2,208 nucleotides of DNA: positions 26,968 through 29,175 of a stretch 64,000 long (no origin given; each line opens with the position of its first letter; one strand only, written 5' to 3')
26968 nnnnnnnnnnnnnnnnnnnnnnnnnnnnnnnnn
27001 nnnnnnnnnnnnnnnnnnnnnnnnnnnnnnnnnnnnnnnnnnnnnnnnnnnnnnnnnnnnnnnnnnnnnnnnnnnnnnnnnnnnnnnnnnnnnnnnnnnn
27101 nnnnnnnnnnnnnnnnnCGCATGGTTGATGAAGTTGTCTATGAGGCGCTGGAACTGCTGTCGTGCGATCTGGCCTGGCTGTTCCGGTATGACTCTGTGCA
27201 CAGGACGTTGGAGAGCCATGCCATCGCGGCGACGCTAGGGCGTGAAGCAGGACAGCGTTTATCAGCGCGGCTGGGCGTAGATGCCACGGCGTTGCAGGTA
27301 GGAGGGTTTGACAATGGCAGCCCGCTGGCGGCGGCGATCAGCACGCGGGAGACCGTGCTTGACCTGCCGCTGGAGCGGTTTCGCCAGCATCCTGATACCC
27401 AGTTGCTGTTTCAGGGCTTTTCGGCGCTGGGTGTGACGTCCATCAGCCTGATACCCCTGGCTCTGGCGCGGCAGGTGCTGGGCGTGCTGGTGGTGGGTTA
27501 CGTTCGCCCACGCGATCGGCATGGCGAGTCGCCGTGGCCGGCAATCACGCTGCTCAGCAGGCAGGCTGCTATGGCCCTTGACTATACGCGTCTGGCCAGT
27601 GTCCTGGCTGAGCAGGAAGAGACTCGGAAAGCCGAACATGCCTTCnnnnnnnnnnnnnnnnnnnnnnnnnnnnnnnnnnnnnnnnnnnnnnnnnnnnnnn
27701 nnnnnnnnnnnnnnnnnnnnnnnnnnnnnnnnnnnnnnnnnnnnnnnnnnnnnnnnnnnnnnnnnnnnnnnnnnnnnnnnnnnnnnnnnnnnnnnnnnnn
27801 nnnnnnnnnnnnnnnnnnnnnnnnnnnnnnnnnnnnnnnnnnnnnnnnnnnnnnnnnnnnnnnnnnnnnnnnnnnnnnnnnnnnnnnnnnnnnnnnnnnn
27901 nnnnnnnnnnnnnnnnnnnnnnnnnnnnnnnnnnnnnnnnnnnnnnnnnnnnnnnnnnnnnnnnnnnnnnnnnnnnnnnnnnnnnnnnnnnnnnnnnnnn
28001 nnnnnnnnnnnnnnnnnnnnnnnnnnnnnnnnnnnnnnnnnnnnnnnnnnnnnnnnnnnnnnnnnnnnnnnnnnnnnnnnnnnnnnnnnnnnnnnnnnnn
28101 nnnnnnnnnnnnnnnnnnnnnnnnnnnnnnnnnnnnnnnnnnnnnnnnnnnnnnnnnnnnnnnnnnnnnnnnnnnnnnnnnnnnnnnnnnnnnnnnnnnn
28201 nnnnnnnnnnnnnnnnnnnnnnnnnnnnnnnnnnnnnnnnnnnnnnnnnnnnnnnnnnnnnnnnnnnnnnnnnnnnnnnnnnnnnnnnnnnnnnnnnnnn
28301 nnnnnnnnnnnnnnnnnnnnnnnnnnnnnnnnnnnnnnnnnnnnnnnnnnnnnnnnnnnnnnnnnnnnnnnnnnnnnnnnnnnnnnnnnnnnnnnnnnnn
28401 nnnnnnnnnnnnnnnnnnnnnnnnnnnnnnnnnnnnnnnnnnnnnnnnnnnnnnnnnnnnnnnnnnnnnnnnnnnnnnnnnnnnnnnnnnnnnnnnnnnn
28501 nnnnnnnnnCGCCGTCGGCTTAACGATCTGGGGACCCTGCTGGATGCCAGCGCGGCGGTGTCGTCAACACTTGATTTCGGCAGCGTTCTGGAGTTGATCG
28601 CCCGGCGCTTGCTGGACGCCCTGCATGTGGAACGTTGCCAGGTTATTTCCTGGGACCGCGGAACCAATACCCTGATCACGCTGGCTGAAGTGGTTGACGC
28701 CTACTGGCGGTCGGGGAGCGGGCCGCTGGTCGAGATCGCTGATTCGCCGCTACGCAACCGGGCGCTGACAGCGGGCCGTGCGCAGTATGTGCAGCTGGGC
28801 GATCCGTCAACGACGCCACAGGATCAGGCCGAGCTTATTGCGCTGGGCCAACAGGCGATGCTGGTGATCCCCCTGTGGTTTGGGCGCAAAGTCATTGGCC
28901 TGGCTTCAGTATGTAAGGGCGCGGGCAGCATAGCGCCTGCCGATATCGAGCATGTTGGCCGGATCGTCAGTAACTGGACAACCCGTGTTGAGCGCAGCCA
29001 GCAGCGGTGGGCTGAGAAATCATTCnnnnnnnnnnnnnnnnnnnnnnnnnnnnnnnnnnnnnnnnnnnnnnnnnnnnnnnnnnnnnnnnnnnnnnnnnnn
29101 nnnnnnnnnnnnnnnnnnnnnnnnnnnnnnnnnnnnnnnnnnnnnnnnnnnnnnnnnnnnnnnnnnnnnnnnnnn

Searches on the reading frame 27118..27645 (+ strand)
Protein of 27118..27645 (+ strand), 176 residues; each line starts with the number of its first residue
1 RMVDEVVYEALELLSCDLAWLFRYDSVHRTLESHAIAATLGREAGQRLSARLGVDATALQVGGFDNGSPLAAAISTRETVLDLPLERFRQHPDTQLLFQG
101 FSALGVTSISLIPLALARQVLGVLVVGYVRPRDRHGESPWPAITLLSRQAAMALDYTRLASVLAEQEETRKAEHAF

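Call 56: search_protein_families(library=pfam, proteins=[window:27118-27645:+], max_evalue=1)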
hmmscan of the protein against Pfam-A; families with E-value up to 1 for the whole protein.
seq(176 aa): 3 families
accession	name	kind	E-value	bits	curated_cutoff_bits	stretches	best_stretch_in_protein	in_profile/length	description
PF13185.12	GAF_2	-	7.3e-07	29.9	28.6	1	2-155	7-136/136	GAF domain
PF01590.32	GAF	-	3e-05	25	22.4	1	3-154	6-133/133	GAF domain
PF13492.12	GAF_3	-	3.2e-05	24.8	27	1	31-155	17-128/129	GAF domain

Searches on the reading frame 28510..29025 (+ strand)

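Call 56: search_protein_families(library=pfam, proteins=[window:28510-29025:+], max_evalue=1)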
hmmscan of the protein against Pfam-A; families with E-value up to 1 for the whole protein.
seq(172 aa): 3 families
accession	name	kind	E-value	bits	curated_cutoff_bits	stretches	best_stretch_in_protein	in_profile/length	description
PF01590.32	GAF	-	0.00027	21.9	22.4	1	25-147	4-120/133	GAF domain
PF13492.12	GAF_3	-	0.0057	17.5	27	1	26-131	5-97/129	GAF domain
PF13185.12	GAF_2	-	0.021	15.4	28.6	1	22-139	3-114/136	GAF domain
